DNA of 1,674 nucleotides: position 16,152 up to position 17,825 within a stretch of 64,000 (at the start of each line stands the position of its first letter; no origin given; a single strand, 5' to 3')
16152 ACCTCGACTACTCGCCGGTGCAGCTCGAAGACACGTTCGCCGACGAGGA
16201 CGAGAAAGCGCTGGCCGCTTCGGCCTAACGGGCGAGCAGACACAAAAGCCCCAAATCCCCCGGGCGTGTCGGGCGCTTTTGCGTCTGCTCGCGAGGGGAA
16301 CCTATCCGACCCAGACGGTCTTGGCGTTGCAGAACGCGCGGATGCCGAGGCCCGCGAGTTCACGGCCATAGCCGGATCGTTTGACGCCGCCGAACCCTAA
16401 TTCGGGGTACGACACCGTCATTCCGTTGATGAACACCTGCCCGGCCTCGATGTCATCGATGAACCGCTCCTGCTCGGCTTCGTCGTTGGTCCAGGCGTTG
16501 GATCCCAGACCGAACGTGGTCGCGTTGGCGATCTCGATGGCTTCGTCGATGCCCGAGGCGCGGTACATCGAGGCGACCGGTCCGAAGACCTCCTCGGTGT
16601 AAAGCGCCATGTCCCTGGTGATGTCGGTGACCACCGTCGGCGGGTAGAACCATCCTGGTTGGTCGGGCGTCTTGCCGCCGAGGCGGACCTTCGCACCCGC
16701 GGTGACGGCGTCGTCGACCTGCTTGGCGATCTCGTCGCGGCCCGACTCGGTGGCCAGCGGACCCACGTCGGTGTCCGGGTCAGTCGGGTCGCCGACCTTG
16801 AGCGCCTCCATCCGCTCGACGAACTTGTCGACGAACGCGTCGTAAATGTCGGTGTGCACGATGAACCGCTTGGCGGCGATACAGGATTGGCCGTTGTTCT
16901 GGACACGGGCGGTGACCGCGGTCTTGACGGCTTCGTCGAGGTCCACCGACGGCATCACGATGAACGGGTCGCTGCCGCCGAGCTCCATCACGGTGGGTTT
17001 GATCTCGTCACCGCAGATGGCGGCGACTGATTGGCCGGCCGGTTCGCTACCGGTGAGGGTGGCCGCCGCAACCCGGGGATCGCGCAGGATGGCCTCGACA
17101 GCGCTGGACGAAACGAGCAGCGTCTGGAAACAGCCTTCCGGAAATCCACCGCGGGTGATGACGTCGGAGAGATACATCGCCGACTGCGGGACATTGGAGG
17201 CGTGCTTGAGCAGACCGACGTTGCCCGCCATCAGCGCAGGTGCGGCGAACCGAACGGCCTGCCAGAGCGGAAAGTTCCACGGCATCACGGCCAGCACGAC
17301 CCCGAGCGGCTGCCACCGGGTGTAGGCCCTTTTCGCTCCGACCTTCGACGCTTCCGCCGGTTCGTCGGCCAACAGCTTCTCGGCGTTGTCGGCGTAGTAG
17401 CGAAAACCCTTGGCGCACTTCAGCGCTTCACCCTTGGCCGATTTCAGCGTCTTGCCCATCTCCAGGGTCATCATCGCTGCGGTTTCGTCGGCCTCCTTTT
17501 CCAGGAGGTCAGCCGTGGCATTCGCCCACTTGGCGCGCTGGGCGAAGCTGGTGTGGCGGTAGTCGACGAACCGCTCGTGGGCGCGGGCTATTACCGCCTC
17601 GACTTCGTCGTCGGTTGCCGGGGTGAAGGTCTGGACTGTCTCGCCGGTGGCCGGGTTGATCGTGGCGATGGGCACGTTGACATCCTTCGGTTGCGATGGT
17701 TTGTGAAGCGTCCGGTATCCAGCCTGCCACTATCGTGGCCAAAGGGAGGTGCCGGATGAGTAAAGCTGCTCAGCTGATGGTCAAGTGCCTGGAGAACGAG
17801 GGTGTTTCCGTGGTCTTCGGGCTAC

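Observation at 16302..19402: Candidate cyanobacterial-type 2-oxoglutarate decarboxylase paired head-to-head with SSADH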

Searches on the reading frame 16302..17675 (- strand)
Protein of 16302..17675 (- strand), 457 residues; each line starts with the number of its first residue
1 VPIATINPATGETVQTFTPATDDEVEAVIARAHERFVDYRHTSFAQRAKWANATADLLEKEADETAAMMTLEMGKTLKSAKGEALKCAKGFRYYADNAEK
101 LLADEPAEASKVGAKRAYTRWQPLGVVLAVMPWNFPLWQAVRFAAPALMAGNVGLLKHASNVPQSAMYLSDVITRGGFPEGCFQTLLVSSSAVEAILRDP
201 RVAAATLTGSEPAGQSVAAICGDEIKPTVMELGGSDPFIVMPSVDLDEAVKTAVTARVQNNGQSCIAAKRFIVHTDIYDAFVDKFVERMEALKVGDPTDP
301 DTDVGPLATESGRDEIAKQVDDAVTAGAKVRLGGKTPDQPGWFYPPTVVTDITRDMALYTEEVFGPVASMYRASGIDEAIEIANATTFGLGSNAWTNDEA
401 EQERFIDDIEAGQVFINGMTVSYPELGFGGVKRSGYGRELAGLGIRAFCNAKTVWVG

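Call 6: search_protein_families(library=ncbifam, proteins=[window:16302-17675:-])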
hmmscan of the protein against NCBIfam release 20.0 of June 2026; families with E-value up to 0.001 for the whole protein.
window:16302-17675:- (457 aa): 42 families (the best 25 are shown)
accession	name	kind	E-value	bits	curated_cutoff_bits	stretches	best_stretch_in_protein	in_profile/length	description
NF006915.0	PRK09406.1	equivalog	3.2e-270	896.6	730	1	1-457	1-457/457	NADP-dependent succinic semialdehyde dehydrogenase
NF042989.1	AldDh_AldH_Clos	equivalog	5.4e-197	655.1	800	1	1-455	1-456/458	aldehyde dehydrogenase AldH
NF010575.0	PRK13968.1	equivalog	2e-133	445.9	855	1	5-455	11-458/462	succinate-semialdehyde dehydrogenase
TIGR01780.1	SSADH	subfamily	5.2e-109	365.1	646.35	1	6-451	2-447/448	succinate-semialdehyde dehydrogenase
NF006916.0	PRK09407.1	equivalog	1.2e-102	344.2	521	1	5-454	38-490/526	succinic semialdehyde dehydrogenase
TIGR01804.1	BADH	equivalog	2.4e-100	336.3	668.6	1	3-450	15-465/467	betaine-aldehyde dehydrogenase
NF010000.0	PRK13473.1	subfamily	3.5e-100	335.9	615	1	5-454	21-470/475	aminobutyraldehyde dehydrogenase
NF009725.0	PRK13252.1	equivalog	5.5e-95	318.6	593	1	3-456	24-479/488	betaine-aldehyde dehydrogenase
NF045735.1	PaDhStyDPseudo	equivalog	2e-91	307.1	850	1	3-455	20-480/483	phenylacetaldehyde dehydrogenase StyD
TIGR02299.1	HpaE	equivalog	3.3e-89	299.7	638.35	1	4-456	19-476/488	5-carboxymethyl-2-hydroxymuconate semialdehyde dehydrogenase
NF042993.1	AlphKGSA_gudD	equivalog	6.5e-89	298.9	770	1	4-456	22-480/481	alpha-ketoglutaric semialdehyde dehydrogenase GucD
NF040648.1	lactal_redase_Meth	equivalog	6.1e-88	295.9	650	1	5-455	15-461/463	lactaldehyde dehydrogenase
NF052305.1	DioxValDhHalo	equivalog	1.9e-87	294.2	750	1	5-455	24-480/483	2,5-dioxovalerate dehydrogenase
NF047626.1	SulfactDhSafD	equivalog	4.9e-86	289.6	700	1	5-454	5-452/454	sulfoacetaldehyde dehydrogenase SafD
NF008415.0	PRK11241.1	equivalog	3e-85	286.7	828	1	3-454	28-478/482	NADP-dependent succinate-semialdehyde dehydrogenase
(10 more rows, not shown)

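Call 7: search_protein_families(library=pfam, proteins=[window:16302-17675:-])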
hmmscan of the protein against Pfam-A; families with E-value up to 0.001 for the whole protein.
window:16302-17675:- (457 aa): 1 family
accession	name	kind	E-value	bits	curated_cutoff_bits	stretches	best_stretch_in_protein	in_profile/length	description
PF00171.27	Aldedh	-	2.6e-141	471.8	23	1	3-454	9-461/461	Aldehyde dehydrogenase family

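Call 102: search_solved_structures(query=window:16302-17675:-, max_evalue=1e-60)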
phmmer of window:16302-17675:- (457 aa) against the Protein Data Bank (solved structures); distinct sequences matched with E-value up to 1e-60: 120 (the best 60 are shown).
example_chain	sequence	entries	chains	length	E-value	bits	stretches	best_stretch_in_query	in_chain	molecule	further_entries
4it9_A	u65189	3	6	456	2.1e-169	567.3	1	1-456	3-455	Succinate-semialdehyde dehydrogenase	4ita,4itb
3vz1_A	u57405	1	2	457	2.1e-169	567.3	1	1-456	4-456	Succinate-semialdehyde dehydrogenase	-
3vz2_A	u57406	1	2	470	6.6e-169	565.6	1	1-456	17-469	Succinate-semialdehyde dehydrogenase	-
3vz3_A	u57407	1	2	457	4.6e-168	562.8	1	1-456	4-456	Succinate-semialdehyde dehydrogenase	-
8qmq_A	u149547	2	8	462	9.3e-114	383.9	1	5-455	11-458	Succinate semialdehyde dehydrogenase [NAD(P)+] Sad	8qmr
8qms_A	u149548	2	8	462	3.3e-113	382.1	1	5-455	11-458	Succinate semialdehyde dehydrogenase [NAD(P)+] Sad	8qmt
3efv_A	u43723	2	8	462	2.1e-112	379.4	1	5-455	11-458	Putative succinate-semialdehyde dehydrogenase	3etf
3vz0_A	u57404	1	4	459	8.9e-106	357.6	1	4-457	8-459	Putative NAD-dependent aldehyde dehydrogenase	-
4ogd_A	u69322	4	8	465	1.8e-99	336.8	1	3-456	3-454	Succinate-semialdehyde dehydrogenase | Succinic semialdehyde dehydrogenase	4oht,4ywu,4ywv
3ros_A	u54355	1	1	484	4.6e-98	332.1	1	5-452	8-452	NAD-dependent aldehyde dehydrogenase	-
4o5h_A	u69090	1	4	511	7e-81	275.5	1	5-455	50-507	Phenylacetaldehyde dehydrogenase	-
8s33_A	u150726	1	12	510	8.3e-81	275.3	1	4-455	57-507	Succinate-semialdehyde dehydrogenase [NAD(P)+]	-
3jz4_A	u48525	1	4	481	6.4e-78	265.8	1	5-457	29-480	Succinate-semialdehyde dehydrogenase [NADP+]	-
8of1_A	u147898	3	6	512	1.9e-77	264.2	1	6-456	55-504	Succinate-semialdehyde dehydrogenase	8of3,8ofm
2w8n_A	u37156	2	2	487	7.1e-77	262.3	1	7-455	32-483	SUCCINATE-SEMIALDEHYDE DEHYDROGENASE, MITOCHONDRIAL | SUCCINIC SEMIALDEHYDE DEHYDROGENASE MITOCHONDRIAL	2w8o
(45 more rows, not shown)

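Call 104: search_solved_structures(query=window:16302-17675:-, max_evalue=1e-160, show_alignments=1)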
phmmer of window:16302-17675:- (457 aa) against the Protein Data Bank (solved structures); distinct sequences matched with E-value up to 1e-160: 4.
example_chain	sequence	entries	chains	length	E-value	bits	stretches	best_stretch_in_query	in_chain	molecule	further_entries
4it9_A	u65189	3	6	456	2.1e-169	567.3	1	1-456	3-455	Succinate-semialdehyde dehydrogenase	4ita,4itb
3vz1_A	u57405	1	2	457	2.1e-169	567.3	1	1-456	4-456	Succinate-semialdehyde dehydrogenase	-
3vz2_A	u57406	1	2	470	6.6e-169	565.6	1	1-456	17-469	Succinate-semialdehyde dehydrogenase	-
3vz3_A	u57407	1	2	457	4.6e-168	562.8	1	1-456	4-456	Succinate-semialdehyde dehydrogenase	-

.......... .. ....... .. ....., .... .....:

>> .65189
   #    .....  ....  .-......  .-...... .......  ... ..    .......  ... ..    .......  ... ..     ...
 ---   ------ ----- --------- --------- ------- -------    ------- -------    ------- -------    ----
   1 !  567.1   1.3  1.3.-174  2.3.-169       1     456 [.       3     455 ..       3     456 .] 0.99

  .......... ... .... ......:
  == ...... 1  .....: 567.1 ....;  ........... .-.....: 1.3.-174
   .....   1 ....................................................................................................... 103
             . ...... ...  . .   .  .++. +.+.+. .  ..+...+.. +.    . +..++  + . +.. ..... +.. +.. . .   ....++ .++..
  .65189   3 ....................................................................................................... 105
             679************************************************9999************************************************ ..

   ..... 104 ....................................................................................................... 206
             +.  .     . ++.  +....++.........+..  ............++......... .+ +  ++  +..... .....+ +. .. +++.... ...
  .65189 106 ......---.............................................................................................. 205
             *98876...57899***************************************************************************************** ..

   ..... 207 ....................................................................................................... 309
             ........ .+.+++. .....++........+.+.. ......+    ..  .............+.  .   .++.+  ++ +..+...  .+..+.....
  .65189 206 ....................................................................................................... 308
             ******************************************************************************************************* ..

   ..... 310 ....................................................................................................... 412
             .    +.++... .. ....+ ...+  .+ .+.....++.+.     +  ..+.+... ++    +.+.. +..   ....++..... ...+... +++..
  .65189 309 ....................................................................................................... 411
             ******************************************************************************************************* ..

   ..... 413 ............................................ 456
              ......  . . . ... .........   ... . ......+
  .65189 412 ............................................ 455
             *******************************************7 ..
